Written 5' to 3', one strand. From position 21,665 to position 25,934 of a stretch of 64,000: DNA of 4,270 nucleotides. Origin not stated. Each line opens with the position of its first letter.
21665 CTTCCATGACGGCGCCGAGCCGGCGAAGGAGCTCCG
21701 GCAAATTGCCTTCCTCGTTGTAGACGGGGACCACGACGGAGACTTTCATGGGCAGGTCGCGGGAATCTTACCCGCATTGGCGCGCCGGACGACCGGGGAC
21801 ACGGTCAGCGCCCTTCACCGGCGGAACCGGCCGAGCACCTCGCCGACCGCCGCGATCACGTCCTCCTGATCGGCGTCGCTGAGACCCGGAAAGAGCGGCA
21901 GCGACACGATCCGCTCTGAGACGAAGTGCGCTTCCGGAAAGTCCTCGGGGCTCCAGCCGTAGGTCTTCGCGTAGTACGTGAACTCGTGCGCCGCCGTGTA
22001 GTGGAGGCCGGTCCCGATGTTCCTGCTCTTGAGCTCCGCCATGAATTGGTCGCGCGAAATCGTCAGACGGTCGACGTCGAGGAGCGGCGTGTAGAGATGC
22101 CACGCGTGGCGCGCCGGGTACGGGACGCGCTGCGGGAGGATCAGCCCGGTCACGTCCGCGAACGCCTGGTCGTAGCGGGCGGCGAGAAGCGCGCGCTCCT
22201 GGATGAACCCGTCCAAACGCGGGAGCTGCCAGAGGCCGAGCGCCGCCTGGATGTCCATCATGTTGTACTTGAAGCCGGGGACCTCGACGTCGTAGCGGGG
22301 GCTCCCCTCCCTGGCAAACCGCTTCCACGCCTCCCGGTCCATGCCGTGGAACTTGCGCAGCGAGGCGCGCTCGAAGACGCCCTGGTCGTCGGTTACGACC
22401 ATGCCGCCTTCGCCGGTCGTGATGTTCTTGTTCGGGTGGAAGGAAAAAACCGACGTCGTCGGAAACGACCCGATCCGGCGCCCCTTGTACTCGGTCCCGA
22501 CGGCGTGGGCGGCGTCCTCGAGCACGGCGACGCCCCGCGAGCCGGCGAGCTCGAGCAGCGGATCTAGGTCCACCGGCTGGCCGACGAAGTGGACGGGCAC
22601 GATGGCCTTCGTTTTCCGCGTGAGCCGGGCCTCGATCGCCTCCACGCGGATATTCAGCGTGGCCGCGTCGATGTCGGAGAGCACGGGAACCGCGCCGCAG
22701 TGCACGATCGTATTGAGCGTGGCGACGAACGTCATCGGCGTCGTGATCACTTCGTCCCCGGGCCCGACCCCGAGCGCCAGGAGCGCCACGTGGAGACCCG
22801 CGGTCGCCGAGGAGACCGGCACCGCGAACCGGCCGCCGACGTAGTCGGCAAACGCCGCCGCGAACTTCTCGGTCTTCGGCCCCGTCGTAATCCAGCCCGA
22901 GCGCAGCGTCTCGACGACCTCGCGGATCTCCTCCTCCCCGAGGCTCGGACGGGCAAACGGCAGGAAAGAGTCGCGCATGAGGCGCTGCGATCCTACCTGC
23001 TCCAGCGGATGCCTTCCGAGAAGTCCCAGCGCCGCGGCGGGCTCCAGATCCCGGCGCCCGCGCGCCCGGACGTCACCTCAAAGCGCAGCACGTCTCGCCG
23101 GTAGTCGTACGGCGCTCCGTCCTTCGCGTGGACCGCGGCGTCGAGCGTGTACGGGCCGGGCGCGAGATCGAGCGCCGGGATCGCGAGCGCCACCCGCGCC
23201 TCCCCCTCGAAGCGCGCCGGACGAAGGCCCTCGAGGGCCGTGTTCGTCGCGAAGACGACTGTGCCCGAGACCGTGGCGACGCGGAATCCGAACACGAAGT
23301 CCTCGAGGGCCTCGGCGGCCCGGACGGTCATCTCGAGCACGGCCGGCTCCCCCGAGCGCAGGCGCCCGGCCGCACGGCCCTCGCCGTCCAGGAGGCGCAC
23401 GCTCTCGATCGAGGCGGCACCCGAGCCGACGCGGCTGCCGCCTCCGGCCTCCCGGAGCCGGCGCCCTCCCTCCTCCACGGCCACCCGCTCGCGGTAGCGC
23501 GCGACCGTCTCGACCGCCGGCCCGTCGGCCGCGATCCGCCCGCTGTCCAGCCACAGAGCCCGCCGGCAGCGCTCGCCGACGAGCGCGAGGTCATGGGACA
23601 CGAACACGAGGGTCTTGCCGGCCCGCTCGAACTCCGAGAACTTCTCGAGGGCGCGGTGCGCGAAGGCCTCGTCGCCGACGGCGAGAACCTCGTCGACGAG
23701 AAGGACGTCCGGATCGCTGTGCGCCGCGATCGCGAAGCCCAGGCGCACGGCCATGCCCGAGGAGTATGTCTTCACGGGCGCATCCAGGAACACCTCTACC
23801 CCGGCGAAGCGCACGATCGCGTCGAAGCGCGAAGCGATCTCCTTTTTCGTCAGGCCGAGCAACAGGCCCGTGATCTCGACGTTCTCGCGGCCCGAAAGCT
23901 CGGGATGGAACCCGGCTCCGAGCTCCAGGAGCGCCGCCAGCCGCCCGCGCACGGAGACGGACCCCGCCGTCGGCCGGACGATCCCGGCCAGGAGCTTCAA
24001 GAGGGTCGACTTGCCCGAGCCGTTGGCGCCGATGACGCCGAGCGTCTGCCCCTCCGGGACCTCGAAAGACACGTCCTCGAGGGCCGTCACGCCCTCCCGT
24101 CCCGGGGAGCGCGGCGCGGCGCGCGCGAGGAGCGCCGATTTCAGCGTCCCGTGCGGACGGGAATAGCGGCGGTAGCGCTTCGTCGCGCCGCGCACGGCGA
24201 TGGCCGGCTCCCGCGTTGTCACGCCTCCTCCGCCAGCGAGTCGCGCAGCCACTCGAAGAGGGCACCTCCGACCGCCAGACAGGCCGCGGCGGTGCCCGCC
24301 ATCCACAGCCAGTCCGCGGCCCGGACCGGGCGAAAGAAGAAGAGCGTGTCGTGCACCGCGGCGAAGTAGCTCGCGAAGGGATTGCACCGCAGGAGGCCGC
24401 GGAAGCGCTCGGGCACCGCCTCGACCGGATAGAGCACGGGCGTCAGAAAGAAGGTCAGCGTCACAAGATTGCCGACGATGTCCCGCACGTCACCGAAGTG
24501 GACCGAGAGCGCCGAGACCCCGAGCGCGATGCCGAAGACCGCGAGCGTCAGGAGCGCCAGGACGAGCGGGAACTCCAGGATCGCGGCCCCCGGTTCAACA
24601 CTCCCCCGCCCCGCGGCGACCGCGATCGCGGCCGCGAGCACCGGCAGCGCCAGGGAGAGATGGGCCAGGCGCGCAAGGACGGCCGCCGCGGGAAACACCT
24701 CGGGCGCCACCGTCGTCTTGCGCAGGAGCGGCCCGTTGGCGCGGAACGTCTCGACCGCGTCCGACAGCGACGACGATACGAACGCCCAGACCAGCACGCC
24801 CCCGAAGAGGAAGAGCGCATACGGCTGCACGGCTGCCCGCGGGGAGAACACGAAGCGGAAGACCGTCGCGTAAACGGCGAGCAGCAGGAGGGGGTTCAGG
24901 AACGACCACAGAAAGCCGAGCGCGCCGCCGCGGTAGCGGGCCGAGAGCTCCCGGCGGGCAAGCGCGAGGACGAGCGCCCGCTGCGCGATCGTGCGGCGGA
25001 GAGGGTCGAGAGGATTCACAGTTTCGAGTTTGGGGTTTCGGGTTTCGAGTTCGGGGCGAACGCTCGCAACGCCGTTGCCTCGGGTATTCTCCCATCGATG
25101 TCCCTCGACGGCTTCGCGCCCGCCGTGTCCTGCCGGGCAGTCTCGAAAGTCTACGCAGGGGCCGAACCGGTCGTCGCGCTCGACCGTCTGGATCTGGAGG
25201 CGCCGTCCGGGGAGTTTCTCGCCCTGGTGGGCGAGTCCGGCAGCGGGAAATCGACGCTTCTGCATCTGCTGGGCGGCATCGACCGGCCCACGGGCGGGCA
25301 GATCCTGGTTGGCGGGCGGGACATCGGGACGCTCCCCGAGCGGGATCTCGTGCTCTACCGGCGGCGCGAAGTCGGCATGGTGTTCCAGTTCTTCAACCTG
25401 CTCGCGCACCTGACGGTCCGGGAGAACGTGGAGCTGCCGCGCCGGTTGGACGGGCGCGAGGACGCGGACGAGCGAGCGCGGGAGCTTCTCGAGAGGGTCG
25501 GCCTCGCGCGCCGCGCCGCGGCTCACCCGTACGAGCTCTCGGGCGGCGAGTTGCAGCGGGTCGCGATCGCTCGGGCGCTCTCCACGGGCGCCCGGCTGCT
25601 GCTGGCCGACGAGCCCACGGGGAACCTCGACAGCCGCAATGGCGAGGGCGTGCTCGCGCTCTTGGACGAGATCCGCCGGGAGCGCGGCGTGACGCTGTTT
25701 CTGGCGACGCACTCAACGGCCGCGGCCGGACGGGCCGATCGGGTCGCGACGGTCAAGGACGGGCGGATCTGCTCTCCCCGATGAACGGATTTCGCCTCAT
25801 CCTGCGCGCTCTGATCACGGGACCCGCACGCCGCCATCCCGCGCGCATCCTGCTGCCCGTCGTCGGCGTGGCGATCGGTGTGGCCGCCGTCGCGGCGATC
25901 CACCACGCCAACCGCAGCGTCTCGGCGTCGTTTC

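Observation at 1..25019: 25-kb super-cluster: nine GT-C-type membrane glycosyltransferases of four or five families, three candidate lipid-carrier sugar-donor routes and a Wzm/Wzt exporter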

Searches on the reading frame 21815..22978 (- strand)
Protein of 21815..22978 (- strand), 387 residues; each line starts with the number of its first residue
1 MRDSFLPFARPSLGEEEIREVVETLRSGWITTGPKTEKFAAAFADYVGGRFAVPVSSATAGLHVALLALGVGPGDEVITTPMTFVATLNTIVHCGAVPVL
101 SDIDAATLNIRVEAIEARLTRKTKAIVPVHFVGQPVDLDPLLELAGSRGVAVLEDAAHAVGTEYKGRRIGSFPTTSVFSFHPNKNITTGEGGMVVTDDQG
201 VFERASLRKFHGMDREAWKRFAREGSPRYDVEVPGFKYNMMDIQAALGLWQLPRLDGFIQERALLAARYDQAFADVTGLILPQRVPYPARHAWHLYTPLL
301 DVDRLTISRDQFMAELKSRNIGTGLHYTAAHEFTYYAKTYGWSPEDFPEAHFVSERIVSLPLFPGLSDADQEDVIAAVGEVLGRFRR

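Call 6: search_protein_families(library=pfam, proteins=[window:21815-22978:-], max_evalue=0.1)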
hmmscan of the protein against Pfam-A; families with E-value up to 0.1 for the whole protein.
window:21815-22978:- (387 aa): 3 families
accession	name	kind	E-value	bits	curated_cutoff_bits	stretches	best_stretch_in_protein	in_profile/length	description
PF01041.23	DegT_DnrJ_EryC1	-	8.1e-125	417.2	19.8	1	12-378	2-359/360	DegT/DnrJ/EryC1/StrS aminotransferase family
PF00155.27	Aminotran_1_2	-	0.0016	18.1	19.7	1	37-161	45-191/361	Aminotransferase class I and II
PF01212.27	Beta_elim_lyase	-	0.044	13.5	27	1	34-126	32-132/288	Beta-eliminating lyase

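Call 8: search_protein_families(library=ncbifam, proteins=[window:21815-22978:-], max_evalue=0.01)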
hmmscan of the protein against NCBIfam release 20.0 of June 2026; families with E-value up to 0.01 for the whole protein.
window:21815-22978:- (387 aa): 16 families
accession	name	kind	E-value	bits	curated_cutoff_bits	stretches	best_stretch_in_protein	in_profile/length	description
NF008658.2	PRK11658.1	equivalog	4.9e-129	430.2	631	1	4-383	3-378/379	UDP-4-amino-4-deoxy-L-arabinose aminotransferase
TIGR03588.1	PseC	equivalog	4.9e-111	371.3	423.5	1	5-382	1-380/380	UDP-4-amino-4,6-dideoxy-N-acetyl-beta-L-altrosamine transaminase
NF008687.0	PRK11706.1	equivalog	2.9e-70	236.9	375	1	6-381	2-373/375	dTDP-4-amino-4,6-dideoxygalactose transaminase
TIGR04181.1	NHT_00031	hypoth_equivalog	5.2e-70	236.1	420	1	8-361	3-357/359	LegC family aminotransferase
TIGR02379.1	ECA_wecE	subfamily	3.2e-57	194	434.85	1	6-380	2-373/376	dTDP-4-amino-4,6-dideoxy-D-glucose transaminase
NF011936.0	PRK15407.1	equivalog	1.6e-50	172.1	423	1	10-381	41-435/440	lipopolysaccharide biosynthesis protein RfbH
TIGR04427.1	PLP_DesI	equivalog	1.1e-48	166.3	650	1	24-374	41-375/390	dTDP-4-dehydro-6-deoxyglucose aminotransferase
NF006488.0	PRK08912.1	equivalog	7.6e-06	25.1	498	1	55-127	93-164/387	aminotransferase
NF005816.0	PRK07682.1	equivalog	2.4e-05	23.1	620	1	57-127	98-168/390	aminotransferase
NF004621.0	PRK05957.1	equivalog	5.9e-05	22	498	1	60-129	100-167/389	pyridoxal phosphate-dependent aminotransferase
NF005305.0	PRK06836.1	equivalog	0.00022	20.6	376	1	55-127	104-175/396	pyridoxal phosphate-dependent aminotransferase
NF005817.0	PRK07683.1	equivalog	0.00026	19.8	575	1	57-127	97-166/387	aminotransferase A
NF009079.0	PRK12414.1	subfamily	0.00029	20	481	1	53-127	94-167/384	methionine aminotransferase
NF004975.0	PRK06348.1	equivalog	0.0025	16.8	549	1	56-127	96-167/384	pyridoxal phosphate-dependent aminotransferase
TIGR01326.1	OAH_OAS_sulfhy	subfamily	0.003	16.3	495.1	1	34-159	57-182/418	O-acetylhomoserine aminocarboxypropyltransferase/cysteine synthase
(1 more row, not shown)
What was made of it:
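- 21815..22978 (-): arnB-like UDP-4-keto-pentose aminotransferase. NF008658 430 bits, below its cut-off of 631 (calls 6, 8).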

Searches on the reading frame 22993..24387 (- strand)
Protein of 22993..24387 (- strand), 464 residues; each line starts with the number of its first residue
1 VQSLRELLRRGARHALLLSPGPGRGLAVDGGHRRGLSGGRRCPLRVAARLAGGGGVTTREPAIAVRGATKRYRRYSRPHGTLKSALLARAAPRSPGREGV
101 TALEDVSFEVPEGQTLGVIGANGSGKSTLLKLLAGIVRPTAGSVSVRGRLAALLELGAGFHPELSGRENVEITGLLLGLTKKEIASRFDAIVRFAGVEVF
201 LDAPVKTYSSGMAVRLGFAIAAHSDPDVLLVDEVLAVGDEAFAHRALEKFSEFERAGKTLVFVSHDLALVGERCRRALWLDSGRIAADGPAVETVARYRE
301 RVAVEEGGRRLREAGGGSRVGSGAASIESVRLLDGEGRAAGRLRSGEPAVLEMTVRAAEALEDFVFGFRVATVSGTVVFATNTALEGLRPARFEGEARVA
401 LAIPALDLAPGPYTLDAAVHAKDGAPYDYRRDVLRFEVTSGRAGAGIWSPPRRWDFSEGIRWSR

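Call 6: search_protein_families(library=pfam, proteins=[window:22993-24387:-], max_evalue=0.1)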
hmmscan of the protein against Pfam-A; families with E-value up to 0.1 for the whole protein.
window:22993-24387:- (464 aa): 8 families
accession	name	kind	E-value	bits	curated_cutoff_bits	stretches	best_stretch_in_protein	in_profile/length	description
PF14524.12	Wzt_C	-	1.1e-26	94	30.4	1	319-441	4-134/143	Wzt C-terminal domain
PF00005.33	ABC_tran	-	1.8e-21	77.6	25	1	103-234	1-135/137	ABC transporter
PF13304.12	AAA_21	-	1.4e-06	29.1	27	1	117-204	3-77/304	AAA domain, putative AbiEii toxin, Type IV TA system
PF13555.12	AAA_29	-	0.0031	17.7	27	1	108-130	17-39/61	P-loop containing region of AAA domain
PF25199.1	nSTAND_NTPase5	-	0.022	15.1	34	0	110-133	38-61/145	Novel STAND NTPase 5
PF25683.1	URGCP_GTPase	-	0.022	14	55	1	116-164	192-240/396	URGCP-like GTPase domain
PF22472.1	Ago_N_2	-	0.032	15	27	1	203-247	22-66/71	Argonaute, N-terminal domain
PF13476.12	AAA_23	-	0.098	13.7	27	0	105-133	12-39/201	AAA domain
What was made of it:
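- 22993..24222 (-): wzt: ABC-transporter ATPase with a C-terminal Wzt_C glycan-binding domain. Start refined to the GTG at 24222. ABC_tran 77.6 bits and Wzt_C 94 bits (call 6).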

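Call 8: search_protein_families(library=ncbifam, proteins=[window:22993-24387:-], max_evalue=0.01)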
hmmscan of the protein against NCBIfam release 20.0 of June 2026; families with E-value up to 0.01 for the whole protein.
window:22993-24387:- (464 aa): 186 families (the best 25 are shown)
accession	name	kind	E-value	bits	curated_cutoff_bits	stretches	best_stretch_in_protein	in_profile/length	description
NF010065.0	PRK13545.1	equivalog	2.5e-65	221.2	538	1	67-300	9-236/549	teichoic acids export protein ATP-binding subunit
NF050108.1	galactan_ABC_ATP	equivalog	4e-55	186.7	400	1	100-300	42-242/244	galactan export ABC transporter ATP-binding subunit Wzt/RfbE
NF010066.0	PRK13546.1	equivalog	1.1e-51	175.8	320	1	63-299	5-235/264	teichoic acids export ABC transporter ATP-binding subunit TagH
TIGR01188.1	drrA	subfamily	3.3e-29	102.1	312.45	1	100-293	6-210/302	daunorubicin resistance ABC transporter, ATP-binding protein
NF010060.0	PRK13537.1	equivalog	7e-26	90.8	521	1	102-293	30-232/314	nodulation factor ABC transporter ATP-binding protein NodI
TIGR04521.1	ECF_ATPase_2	equivalog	6.4e-25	87.8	330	2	101-149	19-67/279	energy-coupling factor transporter ATPase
TIGR01166.1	cbiO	subfamily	1.1e-23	83.6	211.8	2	98-149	3-54/190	cobalt ABC transporter, ATP-binding protein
TIGR02673.1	FtsE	equivalog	3e-23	82.6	264.85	2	167-284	97-214/214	cell division ATP-binding protein FtsE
TIGR03873.1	F420-0_ABC_ATP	hypoth_equivalog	2.1e-22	79.6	372.4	1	97-297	11-227/256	putative F420-0 ABC transporter ATP-binding protein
NF010059.0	PRK13536.1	equivalog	1.5e-21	76.5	549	1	102-291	58-258/342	nodulation factor ABC transporter ATP-binding protein NodI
NF033858.1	ABC2_perm_RbbA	equivalog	2.3e-21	75.5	1050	1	101-290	280-480/909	ribosome-associated ATPase/putative transporter RbbA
TIGR03740.1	galliderm_ABC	subfamily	2.8e-21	76.2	309.75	1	101-270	14-187/223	lantibiotic protection ABC transporter ATP-binding subunit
TIGR03375.1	type_I_sec_LssB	subfamily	4.3e-21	74.9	693.1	2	100-148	480-528/696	type I secretion system permease/ATPase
TIGR01288.1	nodI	equivalog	5.8e-21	74.8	424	1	103-290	20-218/303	nodulation factor ABC transporter ATP-binding protein NodI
NF040873.1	AztA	equivalog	1.1e-20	74.1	220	1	98-273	3-185/191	zinc ABC transporter ATP-binding protein AztA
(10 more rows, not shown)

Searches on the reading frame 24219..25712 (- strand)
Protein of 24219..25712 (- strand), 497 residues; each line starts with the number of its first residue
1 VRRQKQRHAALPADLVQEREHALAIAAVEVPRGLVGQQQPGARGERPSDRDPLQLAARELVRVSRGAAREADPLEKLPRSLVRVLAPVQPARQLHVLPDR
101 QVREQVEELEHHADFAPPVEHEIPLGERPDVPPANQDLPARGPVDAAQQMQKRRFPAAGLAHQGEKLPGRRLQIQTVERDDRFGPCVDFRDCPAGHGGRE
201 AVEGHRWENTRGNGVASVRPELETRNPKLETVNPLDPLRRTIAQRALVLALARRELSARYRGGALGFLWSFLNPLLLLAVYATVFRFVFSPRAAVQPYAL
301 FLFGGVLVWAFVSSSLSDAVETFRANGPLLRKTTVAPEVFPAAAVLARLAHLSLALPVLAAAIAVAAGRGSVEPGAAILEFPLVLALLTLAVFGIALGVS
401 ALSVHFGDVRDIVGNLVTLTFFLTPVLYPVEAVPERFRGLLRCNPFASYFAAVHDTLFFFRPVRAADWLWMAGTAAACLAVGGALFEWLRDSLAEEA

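Call 6: search_protein_families(library=pfam, proteins=[window:24219-25712:-], max_evalue=0.1)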
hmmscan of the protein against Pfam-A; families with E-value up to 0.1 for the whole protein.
window:24219-25712:- (497 aa): 2 families
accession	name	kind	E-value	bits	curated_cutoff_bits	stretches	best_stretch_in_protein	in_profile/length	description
PF01061.29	ABC2_membrane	-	1.5e-16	61.1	26.9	1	248-458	3-211/211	ABC-2 type transporter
PF12698.13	ABC2_membrane_3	-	0.012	15.2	31.6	1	354-482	217-345/347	ABC-2 family transporter protein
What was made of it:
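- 24219..25019 (-): wzm: ABC-2 permease and first gene of the operon. ABC2_membrane 61 bits (call 6).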

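Call 8: search_protein_families(library=ncbifam, proteins=[window:24219-25712:-], max_evalue=0.01)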
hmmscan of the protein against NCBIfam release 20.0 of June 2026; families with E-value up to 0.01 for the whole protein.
window:24219-25712:- (497 aa): 3 families
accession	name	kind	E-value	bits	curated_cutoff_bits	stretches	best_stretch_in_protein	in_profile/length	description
NF050109.1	galactan_ABC_perm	equivalog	4.3e-16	59.2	380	1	237-476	13-251/272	galactan export ABC transporter permease subunit Wzm/RfbD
NF050053.1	CapPschTportKpsM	equivalog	1.8e-10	41.2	300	1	247-462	4-222/257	capsule polysaccharide transporter KpsM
TIGR01247.1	drrB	subfamily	0.00046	19.9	223.05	1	269-466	15-214/236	daunorubicin resistance ABC transporter membrane protein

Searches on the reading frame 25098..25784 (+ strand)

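Call 56: search_protein_families(library=pfam, proteins=[window:25098-25784:+], max_evalue=0.001)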
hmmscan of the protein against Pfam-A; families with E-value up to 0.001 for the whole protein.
window:25098-25784:+ (228 aa): 4 families
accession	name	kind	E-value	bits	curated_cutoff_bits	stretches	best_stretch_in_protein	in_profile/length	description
PF00005.33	ABC_tran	-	1.1e-34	120.4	25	1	28-174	1-136/137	ABC transporter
PF13304.12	AAA_21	-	7.9e-06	26.6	27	0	144-207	235-300/304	AAA domain, putative AbiEii toxin, Type IV TA system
PF02463.25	SMC_N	-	0.00018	21.4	40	0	116-220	112-212/220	RecF/RecN/SMC N terminal domain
PF13401.12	AAA_22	-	0.00025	21.8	27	0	39-202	6-120/130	AAA domain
